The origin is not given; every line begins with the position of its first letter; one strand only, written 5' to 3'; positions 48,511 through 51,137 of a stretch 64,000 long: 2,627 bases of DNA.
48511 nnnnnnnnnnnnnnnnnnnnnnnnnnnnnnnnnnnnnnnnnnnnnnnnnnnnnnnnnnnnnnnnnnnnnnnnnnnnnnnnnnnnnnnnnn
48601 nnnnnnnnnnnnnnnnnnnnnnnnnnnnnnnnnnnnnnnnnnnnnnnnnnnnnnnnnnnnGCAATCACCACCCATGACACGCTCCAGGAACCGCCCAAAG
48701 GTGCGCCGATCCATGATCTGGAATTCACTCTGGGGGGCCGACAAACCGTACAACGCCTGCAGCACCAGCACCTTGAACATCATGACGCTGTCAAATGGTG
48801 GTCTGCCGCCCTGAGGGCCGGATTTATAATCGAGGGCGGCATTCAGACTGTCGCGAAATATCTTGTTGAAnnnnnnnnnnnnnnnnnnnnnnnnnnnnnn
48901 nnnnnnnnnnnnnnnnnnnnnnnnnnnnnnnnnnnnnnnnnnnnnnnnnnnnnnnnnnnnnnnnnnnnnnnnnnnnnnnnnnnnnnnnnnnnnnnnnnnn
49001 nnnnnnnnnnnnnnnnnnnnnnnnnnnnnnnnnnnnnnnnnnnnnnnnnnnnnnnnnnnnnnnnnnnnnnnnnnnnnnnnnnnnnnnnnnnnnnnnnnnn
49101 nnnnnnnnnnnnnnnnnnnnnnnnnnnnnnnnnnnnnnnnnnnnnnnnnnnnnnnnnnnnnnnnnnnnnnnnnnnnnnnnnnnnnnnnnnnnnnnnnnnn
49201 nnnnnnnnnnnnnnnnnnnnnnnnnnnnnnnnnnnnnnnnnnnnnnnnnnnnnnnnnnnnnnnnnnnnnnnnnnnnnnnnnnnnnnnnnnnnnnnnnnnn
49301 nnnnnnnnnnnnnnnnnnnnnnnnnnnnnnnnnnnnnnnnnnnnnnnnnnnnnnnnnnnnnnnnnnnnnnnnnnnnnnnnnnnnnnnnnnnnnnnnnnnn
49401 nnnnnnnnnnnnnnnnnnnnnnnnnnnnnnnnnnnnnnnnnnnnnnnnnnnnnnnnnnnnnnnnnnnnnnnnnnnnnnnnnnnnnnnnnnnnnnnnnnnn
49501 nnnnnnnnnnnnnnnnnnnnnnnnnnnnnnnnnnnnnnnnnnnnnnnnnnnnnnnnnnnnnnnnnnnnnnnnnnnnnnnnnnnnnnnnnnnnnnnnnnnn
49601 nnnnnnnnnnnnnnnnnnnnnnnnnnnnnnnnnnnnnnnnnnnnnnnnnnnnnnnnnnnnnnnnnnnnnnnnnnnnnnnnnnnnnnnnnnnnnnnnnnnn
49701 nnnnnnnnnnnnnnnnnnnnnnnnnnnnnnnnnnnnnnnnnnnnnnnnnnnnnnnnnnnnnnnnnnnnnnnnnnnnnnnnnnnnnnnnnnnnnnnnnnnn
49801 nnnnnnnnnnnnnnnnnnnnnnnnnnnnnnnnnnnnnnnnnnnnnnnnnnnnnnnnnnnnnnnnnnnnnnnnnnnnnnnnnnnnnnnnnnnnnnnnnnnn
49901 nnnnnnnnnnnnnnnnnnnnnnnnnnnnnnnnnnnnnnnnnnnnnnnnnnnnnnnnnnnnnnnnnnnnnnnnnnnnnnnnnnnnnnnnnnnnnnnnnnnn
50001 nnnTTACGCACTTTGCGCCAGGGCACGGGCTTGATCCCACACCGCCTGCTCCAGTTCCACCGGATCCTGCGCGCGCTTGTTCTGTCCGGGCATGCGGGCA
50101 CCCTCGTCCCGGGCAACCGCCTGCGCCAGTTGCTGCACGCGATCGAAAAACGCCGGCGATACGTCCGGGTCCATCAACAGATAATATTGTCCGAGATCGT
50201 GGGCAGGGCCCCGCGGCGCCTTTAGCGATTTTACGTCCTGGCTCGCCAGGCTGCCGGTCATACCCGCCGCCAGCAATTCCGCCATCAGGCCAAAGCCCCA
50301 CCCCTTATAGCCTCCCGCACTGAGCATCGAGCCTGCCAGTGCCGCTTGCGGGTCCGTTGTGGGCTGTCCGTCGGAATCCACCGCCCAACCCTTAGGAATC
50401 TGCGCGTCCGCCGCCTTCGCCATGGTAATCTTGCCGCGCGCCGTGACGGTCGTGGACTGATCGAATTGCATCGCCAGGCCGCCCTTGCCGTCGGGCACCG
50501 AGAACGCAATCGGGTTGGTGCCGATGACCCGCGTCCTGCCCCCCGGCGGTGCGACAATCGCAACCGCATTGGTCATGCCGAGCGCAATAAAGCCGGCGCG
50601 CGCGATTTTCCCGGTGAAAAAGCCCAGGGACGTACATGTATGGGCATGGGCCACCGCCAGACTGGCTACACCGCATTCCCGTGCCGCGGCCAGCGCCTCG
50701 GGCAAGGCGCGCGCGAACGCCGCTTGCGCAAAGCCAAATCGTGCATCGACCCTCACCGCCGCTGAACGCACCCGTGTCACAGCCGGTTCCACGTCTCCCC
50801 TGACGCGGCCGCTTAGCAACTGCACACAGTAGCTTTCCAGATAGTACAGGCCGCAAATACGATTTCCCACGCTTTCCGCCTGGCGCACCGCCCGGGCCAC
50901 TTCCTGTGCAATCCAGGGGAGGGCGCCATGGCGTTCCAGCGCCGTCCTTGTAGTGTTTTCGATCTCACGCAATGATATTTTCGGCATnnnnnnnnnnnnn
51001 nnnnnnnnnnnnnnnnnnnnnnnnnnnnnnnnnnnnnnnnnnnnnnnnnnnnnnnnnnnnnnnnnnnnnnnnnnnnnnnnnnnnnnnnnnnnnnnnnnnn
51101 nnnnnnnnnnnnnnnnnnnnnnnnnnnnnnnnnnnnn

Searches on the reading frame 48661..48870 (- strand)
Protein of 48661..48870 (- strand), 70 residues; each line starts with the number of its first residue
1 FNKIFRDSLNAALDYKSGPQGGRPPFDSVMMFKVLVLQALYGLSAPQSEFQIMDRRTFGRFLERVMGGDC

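Call 50: search_protein_families(library=pfam, proteins=[window:48661-48870:-], max_evalue=0.1)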
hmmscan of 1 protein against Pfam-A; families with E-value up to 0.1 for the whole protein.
seq(70 aa): 1 family
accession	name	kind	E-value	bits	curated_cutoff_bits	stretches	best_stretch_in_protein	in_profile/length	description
PF05598.16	DUF772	-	5.2e-09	36.4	23.1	1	22-63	1-43/74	Transposase domain (DUF772)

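Call 51: search_dna_similar(query=window:48661-48870:-, collection=plasmids, mode=protein, max_rows=12)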
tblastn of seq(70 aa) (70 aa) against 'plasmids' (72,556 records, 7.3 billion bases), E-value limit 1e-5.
Records with a match: 219; places in all: 402; records where one place covers at least 80% of the query: 141.
Best place of each record, by identity: 60-80% 30; <60% 189.
By first word of the organism name: Pseudosulfitobacter 46; Acetobacter 32; Gluconobacter 14; Komagataeibacter 9; Lactococcus 9; Azospirillum 7; Rhizobium 7; Aminobacter 6; Novosphingobium 6; Agrobacterium 6; and 36 more.
By predicted mobility (MOB-suite, as given by PLSDB): non-mobilizable 120; conjugative 51; mobilizable 48.
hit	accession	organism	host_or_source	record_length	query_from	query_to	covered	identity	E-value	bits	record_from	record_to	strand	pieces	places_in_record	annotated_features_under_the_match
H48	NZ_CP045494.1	Mesorhizobium sp. NBSH29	pure culture,nutrient broth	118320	3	69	96%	64.2%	2e-19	87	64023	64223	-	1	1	none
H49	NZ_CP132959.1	Aminobacter niigataensis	cell culture,sediment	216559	3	62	86%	68.3%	1e-20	90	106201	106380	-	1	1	none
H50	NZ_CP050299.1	Mesorhizobium huakuii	Oxytropis kamtschatica,cell ...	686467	3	67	93%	58.5%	9e-18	82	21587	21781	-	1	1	none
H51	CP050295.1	Mesorhizobium loti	Oxytropis kamtschatica,cell ...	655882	3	67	93%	58.5%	2e-17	81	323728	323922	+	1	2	none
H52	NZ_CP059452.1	Azospirillum brasilense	Prokaryotes,soil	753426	3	62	86%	61.7%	7e-17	79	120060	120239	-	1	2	IS256 family transposase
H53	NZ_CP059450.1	Azospirillum brasilense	Prokaryotes,soil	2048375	3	62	86%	61.7%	9e-17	79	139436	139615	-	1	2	none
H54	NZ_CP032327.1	Azospirillum argentinense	soil sample,Agricultural field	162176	3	62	86%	61.7%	1e-16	79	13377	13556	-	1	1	transposase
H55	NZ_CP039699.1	Novosphingobium sp. EMRT-2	cell,freshwater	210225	3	62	86%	61.7%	7e-15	74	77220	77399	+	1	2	IS5 family transposase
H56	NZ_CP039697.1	Novosphingobium sp. EMRT-2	cell,freshwater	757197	3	62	86%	61.7%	7e-15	74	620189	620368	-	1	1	IS5 family transposase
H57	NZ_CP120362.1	Chelativorans sp. AA-79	single cell,petroleum contaminated soil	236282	3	67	93%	56.9%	2e-16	78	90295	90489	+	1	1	IS5 family transposase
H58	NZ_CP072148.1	Rhizobium sp. K1/93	Himalayan blackberry,cell culture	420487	4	62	84%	61.0%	5e-15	74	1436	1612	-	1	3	IS5 family transposase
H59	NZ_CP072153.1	Rhizobium sp. K15/93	Himalayan blackberry,cell culture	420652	4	62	84%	61.0%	5e-15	74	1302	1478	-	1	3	IS5 family transposase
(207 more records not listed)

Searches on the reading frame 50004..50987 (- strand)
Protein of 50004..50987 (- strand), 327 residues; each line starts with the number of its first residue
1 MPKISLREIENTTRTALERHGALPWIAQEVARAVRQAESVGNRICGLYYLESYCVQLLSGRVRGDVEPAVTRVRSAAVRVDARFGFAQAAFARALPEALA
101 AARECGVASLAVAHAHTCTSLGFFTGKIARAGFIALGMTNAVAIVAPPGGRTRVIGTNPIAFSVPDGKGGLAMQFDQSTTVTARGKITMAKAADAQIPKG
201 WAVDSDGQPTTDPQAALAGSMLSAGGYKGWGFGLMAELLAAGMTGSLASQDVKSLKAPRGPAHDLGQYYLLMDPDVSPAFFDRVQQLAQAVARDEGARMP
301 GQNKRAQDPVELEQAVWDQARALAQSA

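Call 5: search_protein_families(library=pfam, proteins=[window:50004-50987:-])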
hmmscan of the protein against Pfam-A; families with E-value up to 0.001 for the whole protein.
window:50004-50987:- (327 aa): 1 family
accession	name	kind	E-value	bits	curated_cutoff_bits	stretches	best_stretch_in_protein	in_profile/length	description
PF02615.19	Ldh_2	-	1.3e-76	258.3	38.8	1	5-308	2-314/333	Malate/L-lactate dehydrogenase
